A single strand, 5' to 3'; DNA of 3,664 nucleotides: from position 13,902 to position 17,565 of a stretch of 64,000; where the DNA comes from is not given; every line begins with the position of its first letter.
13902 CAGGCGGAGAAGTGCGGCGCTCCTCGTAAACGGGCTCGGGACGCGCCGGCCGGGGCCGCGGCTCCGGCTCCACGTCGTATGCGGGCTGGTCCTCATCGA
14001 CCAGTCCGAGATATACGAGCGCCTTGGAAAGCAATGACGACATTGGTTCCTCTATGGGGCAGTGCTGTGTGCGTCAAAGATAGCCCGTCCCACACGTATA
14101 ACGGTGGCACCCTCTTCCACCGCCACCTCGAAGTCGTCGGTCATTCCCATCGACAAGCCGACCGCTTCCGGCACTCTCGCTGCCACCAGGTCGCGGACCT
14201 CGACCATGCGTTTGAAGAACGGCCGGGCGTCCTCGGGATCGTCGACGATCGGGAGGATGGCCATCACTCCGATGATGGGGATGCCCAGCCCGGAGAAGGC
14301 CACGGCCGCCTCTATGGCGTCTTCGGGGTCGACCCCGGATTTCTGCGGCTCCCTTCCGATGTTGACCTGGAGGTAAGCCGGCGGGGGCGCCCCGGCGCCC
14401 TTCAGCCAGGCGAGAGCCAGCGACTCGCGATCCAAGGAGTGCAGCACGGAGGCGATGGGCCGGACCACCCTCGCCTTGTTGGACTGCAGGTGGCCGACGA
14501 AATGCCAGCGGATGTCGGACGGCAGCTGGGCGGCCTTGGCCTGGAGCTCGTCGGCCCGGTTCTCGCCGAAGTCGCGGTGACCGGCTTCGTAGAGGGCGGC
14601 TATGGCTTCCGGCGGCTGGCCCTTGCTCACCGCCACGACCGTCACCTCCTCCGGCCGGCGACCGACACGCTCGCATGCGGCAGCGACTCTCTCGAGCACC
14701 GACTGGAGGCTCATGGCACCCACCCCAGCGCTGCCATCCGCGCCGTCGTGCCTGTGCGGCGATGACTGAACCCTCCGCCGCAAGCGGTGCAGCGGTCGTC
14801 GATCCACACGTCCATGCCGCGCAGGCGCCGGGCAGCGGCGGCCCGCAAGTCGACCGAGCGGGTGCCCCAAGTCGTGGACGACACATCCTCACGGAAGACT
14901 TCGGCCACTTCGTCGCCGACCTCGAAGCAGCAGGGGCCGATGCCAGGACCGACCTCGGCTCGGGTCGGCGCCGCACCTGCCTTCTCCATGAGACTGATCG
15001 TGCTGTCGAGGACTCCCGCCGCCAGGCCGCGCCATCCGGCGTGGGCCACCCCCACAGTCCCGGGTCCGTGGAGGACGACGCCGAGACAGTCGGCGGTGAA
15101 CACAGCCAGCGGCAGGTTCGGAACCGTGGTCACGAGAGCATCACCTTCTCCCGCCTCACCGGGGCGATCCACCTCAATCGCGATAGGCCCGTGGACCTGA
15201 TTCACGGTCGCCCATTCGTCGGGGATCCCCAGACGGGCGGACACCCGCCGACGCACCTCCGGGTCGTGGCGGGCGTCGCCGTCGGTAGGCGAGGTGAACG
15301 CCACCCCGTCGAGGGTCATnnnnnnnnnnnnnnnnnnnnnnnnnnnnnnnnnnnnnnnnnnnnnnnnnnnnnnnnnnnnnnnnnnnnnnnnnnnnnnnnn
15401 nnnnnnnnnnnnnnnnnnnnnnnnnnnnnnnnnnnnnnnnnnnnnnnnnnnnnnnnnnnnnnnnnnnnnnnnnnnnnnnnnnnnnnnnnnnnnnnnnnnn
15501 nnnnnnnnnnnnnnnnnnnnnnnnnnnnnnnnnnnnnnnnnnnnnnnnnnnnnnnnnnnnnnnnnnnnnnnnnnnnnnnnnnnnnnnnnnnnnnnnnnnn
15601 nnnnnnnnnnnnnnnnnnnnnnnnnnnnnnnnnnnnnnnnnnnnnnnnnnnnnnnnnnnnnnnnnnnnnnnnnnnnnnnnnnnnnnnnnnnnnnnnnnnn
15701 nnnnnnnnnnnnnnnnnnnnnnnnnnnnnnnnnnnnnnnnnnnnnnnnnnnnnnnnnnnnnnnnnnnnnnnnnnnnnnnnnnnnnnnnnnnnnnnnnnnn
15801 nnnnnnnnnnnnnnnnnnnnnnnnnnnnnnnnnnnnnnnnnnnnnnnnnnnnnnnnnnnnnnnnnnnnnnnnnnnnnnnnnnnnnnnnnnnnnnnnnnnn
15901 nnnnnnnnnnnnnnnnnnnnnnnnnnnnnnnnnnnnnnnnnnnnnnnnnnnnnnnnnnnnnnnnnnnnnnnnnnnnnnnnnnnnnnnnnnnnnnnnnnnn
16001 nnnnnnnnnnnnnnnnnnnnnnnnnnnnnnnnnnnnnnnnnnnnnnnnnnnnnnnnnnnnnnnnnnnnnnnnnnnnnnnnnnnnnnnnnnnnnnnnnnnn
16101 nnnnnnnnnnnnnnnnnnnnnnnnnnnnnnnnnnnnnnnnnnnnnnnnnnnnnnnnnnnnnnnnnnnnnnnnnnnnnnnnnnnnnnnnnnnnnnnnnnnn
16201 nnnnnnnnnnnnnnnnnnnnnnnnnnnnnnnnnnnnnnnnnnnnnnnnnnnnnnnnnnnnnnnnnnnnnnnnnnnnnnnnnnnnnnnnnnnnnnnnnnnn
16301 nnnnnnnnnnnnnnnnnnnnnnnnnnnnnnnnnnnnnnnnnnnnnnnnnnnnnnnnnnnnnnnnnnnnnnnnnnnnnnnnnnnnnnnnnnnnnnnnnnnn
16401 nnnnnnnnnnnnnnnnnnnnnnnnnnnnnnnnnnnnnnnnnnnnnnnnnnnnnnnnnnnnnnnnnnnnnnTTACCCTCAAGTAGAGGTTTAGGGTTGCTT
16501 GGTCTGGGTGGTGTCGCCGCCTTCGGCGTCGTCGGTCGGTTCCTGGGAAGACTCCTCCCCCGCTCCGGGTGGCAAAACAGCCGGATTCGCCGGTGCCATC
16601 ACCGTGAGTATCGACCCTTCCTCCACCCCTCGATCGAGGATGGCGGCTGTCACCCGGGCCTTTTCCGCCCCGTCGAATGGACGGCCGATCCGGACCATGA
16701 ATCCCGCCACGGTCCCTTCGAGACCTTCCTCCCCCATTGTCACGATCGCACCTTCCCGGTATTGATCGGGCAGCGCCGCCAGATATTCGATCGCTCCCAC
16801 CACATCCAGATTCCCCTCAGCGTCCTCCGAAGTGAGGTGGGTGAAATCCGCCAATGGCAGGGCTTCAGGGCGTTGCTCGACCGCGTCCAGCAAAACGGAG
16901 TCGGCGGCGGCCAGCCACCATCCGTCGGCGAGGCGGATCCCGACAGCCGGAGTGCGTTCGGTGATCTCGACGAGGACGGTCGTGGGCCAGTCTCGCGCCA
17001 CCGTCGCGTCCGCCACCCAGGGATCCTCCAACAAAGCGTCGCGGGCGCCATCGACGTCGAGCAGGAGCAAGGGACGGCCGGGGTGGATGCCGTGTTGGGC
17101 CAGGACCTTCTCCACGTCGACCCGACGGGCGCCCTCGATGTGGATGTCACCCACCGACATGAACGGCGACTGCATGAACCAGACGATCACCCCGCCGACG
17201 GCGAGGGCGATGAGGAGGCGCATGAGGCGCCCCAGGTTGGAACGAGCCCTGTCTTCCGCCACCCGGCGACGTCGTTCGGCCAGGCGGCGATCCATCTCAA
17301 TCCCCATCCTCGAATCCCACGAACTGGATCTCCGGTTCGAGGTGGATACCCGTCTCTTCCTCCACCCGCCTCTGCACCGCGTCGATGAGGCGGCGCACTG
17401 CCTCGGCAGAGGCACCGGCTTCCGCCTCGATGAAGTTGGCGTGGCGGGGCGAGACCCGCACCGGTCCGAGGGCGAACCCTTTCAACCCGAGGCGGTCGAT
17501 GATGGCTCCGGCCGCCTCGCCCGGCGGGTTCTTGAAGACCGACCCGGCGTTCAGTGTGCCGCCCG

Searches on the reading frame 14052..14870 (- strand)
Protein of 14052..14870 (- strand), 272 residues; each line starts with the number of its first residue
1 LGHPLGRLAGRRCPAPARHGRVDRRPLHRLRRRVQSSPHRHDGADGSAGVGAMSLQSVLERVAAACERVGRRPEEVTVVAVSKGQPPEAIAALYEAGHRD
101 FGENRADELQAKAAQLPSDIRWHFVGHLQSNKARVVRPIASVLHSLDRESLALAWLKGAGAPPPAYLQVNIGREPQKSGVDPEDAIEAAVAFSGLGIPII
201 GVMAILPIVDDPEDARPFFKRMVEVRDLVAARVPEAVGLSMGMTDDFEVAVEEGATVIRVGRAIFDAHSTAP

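Call 21: search_protein_families(library=pfam, proteins=[window:14052-14870:-], max_evalue=0.001)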
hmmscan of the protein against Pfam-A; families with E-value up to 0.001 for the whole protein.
window:14052-14870:- (272 aa): 1 family
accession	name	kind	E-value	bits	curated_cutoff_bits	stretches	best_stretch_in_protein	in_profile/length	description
PF01168.26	Ala_racemase_N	-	2.3e-12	47.5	24.1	1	67-265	11-216/220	Alanine racemase, N-terminal domain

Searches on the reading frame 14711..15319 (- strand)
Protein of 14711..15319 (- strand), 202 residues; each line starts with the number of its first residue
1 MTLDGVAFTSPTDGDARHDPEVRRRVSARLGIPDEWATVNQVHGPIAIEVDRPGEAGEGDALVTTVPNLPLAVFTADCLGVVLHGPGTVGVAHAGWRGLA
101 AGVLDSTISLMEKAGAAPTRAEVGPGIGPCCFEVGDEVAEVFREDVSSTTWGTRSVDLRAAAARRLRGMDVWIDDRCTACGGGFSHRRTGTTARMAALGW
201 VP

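Call 21: search_protein_families(library=pfam, proteins=[window:14711-15319:-], max_evalue=0.001)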
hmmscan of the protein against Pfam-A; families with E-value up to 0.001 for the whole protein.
window:14711-15319:- (202 aa): 1 family
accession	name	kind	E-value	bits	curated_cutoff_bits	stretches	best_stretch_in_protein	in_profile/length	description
PF02578.20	Cu-oxidase_4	-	7e-43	147.2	22.9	1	21-198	30-236/238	Multi-copper polyphenol oxidoreductase laccase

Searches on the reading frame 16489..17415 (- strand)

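Call 21: search_protein_families(library=pfam, proteins=[window:16489-17415:-], max_evalue=0.001)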
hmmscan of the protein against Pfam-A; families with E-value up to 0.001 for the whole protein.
window:16489-17415:- (308 aa): 1 family
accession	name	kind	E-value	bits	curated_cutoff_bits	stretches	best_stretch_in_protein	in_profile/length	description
PF08478.15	POTRA_1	-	4.1e-18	65.9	23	1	87-154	2-69/69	POTRA domain, FtsQ-type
